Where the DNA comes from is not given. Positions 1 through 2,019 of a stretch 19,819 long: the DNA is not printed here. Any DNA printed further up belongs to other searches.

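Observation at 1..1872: Large AT-rich protein with a C-terminal PD-(D/E)xK nuclease motif next to the prophage int end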

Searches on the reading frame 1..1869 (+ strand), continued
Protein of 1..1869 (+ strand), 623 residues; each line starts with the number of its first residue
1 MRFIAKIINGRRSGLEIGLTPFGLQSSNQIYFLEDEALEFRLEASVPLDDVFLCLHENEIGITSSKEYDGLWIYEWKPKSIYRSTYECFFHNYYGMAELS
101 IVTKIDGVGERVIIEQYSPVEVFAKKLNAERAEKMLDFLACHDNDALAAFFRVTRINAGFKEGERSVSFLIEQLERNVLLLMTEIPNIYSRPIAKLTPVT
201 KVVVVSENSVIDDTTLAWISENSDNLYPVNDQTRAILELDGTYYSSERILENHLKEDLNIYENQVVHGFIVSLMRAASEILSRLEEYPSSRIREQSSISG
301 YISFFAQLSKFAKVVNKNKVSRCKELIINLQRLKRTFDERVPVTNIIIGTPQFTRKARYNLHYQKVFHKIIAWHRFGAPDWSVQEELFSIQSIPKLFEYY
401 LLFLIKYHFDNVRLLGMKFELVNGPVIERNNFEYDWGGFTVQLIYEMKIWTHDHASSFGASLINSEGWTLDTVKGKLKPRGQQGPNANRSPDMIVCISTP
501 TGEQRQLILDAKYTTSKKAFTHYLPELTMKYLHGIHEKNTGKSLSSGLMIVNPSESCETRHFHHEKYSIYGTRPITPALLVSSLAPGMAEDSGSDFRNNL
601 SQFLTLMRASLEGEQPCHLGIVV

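Call 36: find_encoding_contigs(protein=P0115, flank=6000, max_places=2)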
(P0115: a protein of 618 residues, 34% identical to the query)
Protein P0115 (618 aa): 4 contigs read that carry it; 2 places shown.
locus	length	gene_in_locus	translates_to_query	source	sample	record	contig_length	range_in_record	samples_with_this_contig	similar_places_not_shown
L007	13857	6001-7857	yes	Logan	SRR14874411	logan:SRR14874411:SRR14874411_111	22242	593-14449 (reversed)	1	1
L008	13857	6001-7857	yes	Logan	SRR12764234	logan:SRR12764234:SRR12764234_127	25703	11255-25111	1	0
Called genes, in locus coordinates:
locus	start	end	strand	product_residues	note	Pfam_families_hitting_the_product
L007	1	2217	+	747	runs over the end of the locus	PF00270:DEAD, PF04851:ResIII, PF00271:Helicase_C (weak)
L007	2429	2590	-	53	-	-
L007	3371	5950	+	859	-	-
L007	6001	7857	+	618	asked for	-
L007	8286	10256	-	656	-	PF13091:PLDc_2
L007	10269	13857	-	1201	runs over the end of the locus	PF00069:Pkinase, PF04851:ResIII (faint), PF13086:AAA_11, PF13245:AAA_19 (weak), PF13086:AAA_11, PF13087:AAA_12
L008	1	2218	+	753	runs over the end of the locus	PF00270:DEAD, PF04851:ResIII, PF00271:Helicase_C (weak)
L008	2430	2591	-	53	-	-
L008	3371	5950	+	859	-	-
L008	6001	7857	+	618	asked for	-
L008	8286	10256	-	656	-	PF13091:PLDc_2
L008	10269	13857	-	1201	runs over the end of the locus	PF00069:Pkinase, PF04851:ResIII (faint), PF13086:AAA_11, PF13245:AAA_19 (weak), PF13086:AAA_11, PF13087:AAA_12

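Call 37: search_solved_structures(query=A1, max_evalue=10, show_alignments=3)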
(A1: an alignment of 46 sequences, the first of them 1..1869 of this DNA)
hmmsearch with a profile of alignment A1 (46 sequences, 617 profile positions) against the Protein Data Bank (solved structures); distinct sequences matched with E-value up to 10: 1.
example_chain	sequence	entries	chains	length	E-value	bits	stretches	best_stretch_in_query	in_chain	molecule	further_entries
9dm3_A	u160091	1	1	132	0.16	13.5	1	151-190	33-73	naphthalenediimide binding protein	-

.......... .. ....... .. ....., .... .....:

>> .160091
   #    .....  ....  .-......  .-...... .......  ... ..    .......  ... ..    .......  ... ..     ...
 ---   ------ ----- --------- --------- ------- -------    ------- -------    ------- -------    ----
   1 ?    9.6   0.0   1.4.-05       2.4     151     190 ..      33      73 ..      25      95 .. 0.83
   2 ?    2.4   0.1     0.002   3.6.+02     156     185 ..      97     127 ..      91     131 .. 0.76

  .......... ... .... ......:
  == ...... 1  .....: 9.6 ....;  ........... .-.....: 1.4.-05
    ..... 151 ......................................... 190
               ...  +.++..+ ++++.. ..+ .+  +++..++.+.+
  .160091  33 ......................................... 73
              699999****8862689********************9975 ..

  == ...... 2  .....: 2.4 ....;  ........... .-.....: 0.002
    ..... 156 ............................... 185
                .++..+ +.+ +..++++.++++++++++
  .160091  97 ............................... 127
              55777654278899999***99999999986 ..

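Call 56: search_dna_similar(query=window:1-1869:+, collection=phages, mode=protein, max_rows=15)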
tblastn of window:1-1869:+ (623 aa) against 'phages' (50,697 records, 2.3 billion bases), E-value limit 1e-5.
No match.

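Call 61: search_protein_families(library=pfam, alignment_id=A1, max_evalue=0.01)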
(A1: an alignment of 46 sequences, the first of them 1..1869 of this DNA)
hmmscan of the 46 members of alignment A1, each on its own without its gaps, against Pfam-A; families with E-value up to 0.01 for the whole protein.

A. member 1, window:1-1869:+ (623 aa): 2 families
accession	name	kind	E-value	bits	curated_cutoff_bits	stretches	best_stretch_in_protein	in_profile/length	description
PF09823.15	DUF2357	-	2.2e-09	37.4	23.3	1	90-292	6-195/251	Domain of unknown function (DUF2357)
PF04411.18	PDDEXK_7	-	0.0014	19.2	22.1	1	482-516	73-107/164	PD-(D/E)XK nuclease superfamily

B. families by the number of members that match (of 46 scanned): 4 families
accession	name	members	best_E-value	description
PF09823.15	DUF2357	33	1.1e-11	Domain of unknown function (DUF2357)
PF04411.18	PDDEXK_7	31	3.5e-06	PD-(D/E)XK nuclease superfamily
PF20913.2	ObcA_N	1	0.0045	Oxalate Biosynthetic Component A, N-terminal domain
PF16392.11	DUF5001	1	0.0094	Ig-like domain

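Call 82: find_related_loci(query=A1, collection=viral_contigs, flank=6000)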
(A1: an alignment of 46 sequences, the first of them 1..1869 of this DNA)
Query A1 (623 aa) in viral_contigs; peptide patterns used: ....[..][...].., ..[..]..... (x = any residue, [..] = any of these).
10 stretches matched a pattern; 4 encode a relative of the query (tblastn E <= 1e-3); 4 distinct loci.
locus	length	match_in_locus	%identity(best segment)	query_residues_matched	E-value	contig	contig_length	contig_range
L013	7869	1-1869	100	1-623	0e+0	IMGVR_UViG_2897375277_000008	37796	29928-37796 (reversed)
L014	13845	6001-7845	80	1-615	0e+0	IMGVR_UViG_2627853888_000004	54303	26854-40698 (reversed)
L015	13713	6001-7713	41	7-587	1e-138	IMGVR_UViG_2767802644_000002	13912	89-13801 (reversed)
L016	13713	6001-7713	41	7-587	9e-139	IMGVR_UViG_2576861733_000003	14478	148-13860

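Call 85: search_protein_families(library=pfam, proteins=[L014:538-1524:+, L014:1901-2518:+, L014:8350-9513:+, L014:9721-10713:+, L014:10732-13230:+, L015:1021-1593:+, L015:2044-3303:+, L015:8365-9210:-, L015:9974-10522:+, L015:11084-13414:+], max_evalue=0.001)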
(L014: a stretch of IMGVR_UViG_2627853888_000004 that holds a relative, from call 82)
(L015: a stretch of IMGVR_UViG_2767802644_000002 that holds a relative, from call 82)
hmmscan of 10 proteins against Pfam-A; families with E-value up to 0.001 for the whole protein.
L014:538-1524:+ (329 aa): 1 family
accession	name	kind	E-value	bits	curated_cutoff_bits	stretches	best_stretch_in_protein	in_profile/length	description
PF06147.18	DUF968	-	2.5e-44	151.8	27.8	1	142-326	1-171/171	Protein of unknown function (DUF968)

L014:1901-2518:+ (206 aa): 1 family
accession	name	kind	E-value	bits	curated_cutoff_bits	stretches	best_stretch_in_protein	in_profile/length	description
PF03589.19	Antiterm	-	2.4e-14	53.7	26.7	1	112-194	2-84/87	Antitermination protein Q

L014:8350-9513:+ (388 aa): 1 family
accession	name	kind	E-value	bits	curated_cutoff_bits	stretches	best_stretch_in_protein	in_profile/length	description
PF01555.25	N6_N4_Mtase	-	2.9e-46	158.6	26.7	1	64-370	1-213/221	DNA methylase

L014:9721-10713:+ (331 aa): 7 families
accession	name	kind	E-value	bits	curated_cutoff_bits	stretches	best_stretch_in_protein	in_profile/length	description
PF00004.35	AAA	-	9.6e-31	107.4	21.2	1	124-247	1-128/131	ATPase family associated with various cellular activities (AAA)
PF20720.3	nSTAND3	-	2.2e-05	24.6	27.2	1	118-240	14-121/155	Novel STAND NTPase 3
PF07728.20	AAA_5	-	0.00024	21.5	22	0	124-154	2-33/139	AAA domain (dynein-related subfamily)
PF05496.18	RuvB_N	-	0.00025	21.3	27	0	100-172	19-82/159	Holliday junction DNA helicase RuvB P-loop domain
PF01078.27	Mg_chelatase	-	0.00028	20.8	20.3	1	105-143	6-44/207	Magnesium chelatase, subunit ChlI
PF13671.12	AAA_33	-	0.00033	21.4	27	0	124-174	2-50/143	AAA domain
PF13401.12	AAA_22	-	0.00035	21.3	27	0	122-145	6-29/130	AAA domain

L014:10732-13230:+ (833 aa): 1 family
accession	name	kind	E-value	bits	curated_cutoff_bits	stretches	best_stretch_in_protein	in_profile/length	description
PF00082.27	Peptidase_S8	-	1.4e-59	202.2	21.8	1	285-622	5-288/288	Subtilase family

L015:1021-1593:+ (191 aa): 1 family
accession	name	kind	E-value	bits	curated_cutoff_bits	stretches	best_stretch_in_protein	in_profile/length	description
PF00959.24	Phage_lysozyme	-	2.7e-48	163.9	22.3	1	59-184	1-125/125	Phage lysozyme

L015:2044-3303:+ (420 aa): 3 families
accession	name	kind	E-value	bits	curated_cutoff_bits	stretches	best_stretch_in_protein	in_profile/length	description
PF22022.2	Phage_int_M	-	1.8e-28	99.1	27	1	100-194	1-96/96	Phage integrase central domain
PF13356.12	Arm-DNA-bind_3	-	3.2e-27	94.9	27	1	3-90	1-83/83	Arm DNA-binding domain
PF00589.27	Phage_integrase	-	2.2e-17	63.8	27.1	1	223-384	20-169/172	Phage integrase family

L015:8365-9210:- (282 aa): 0 families

L015:9974-10522:+ (183 aa): 1 family
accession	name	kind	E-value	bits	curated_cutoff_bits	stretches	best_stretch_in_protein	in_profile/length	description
PF10554.14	Phage_ASH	-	1.6e-30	106.1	26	1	22-131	1-107/107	Ash protein family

L015:11084-13414:+ (777 aa): 6 families
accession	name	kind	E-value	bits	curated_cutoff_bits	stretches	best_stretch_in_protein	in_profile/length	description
PF08273.17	Zn_Ribbon_Prim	-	5.6e-20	71.8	23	1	30-66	1-37/37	Zinc-binding domain of primase-helicase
PF03288.22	Pox_D5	-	2.2e-16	60.5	21.4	1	670-769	1-86/86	Poxvirus D5 protein-like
PF13362.12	Toprim_3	-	3.7e-11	43.8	27.2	1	210-300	2-94/95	Toprim domain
PF08706.16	D5_N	-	5.7e-11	43.3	22.4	1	341-467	6-142/145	D5 N terminal like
PF19263.5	DUF5906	-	2e-09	38.5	27.6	1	500-608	2-114/114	Family of unknown function (DUF5906)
PF01751.28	Toprim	-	9.7e-07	29.3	23.1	1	210-273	2-77/96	Toprim domain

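Call 88: search_protein_representatives(alignment_id=A1)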
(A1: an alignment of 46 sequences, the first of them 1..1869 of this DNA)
Query: 46 sequences, 617 profile positions. Proteins with E-value up to 0.001 (for the whole library): 1026; up to 1e-10: 766; up to 1e-30: 244. The best 150 are listed.
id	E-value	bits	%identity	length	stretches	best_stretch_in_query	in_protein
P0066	2.6e-259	878.3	-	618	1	1-610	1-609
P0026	8.3e-251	850.2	-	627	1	1-611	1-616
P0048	2.1e-228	776.2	-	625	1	1-615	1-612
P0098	1.1e-220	750.7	-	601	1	1-601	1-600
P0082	6.3e-220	748.2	-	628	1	1-610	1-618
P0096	1.7e-214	730.2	-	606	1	1-607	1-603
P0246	5.9e-214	728.4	-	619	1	2-603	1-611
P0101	9.6e-214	727.8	-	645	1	2-612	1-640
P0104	2.2e-205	700.2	-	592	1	1-603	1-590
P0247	9.5e-197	671.6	-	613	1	4-607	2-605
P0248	1.9e-185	634.3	-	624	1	1-600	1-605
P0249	1.9e-180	617.8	-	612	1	1-601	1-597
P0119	2.8e-177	607.3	-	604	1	2-609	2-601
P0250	3.4e-174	597.1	-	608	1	1-597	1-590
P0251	9.5e-174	595.7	-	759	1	1-607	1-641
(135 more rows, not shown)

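Call 92: search_dna_similar(query=window:1-1869:+, collection=plasmids, mode=protein, max_rows=12)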
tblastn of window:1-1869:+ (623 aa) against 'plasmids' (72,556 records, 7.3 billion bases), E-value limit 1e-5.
Records with a match: 28; places in all: 28; records where one place covers at least 80% of the query: 3.
Best place of each record, by identity: <60% 28.
By first word of the organism name: Klebsiella 23; Acinetobacter 3; Citrobacter 1; Enterobacter 1.
By predicted mobility (MOB-suite, as given by PLSDB): non-mobilizable 23; conjugative 5.
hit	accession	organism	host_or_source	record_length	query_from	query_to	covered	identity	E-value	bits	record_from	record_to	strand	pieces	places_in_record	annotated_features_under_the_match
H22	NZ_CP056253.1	Citrobacter sp. RHBSTW-00903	culture,Wastewater influent sample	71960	1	614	99%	42.8%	2e-146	476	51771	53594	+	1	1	DUF2357 domain-containing protein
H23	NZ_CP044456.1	Acinetobacter indicus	pigeon,stool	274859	1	607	97%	35.0%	4e-110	371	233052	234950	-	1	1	DUF2357 domain-containing protein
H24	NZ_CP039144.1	Acinetobacter sp. 10FS3-1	pig,feces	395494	1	607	97%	35.0%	4e-110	371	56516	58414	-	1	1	DUF2357 domain-containing protein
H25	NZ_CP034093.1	Acinetobacter baumannii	Homo sapiens,sputum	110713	121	554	70%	26.5%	8e-12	76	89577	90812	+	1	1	hypothetical protein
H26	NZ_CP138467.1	Klebsiella pneumoniae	Meat,Poultry meat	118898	89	586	80%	22.6%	8e-16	89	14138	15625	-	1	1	hypothetical protein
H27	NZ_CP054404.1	Klebsiella pneumoniae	Homo sapiens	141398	89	586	80%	22.6%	8e-16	89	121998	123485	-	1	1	hypothetical protein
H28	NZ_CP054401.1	Klebsiella pneumoniae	Homo sapiens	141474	89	586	80%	22.6%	8e-16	89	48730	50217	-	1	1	hypothetical protein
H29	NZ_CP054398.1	Klebsiella pneumoniae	Homo sapiens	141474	89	586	80%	22.6%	8e-16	89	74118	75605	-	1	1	hypothetical protein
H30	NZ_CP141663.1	Klebsiella pneumoniae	Homo sapiens,mixed culture,blood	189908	89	586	80%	22.6%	8e-16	89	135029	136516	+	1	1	hypothetical protein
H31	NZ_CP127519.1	Klebsiella pneumoniae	Homo sapiens,blood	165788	89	586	80%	22.2%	1e-15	89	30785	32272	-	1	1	hypothetical protein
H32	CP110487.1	Klebsiella pneumoniae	Homo sapiens,rectal swab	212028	89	586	80%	22.2%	1e-15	89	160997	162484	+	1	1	hypothetical protein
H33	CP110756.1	Klebsiella pneumoniae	Homo sapiens,urine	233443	89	586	80%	22.2%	1e-15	89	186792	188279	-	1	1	hypothetical protein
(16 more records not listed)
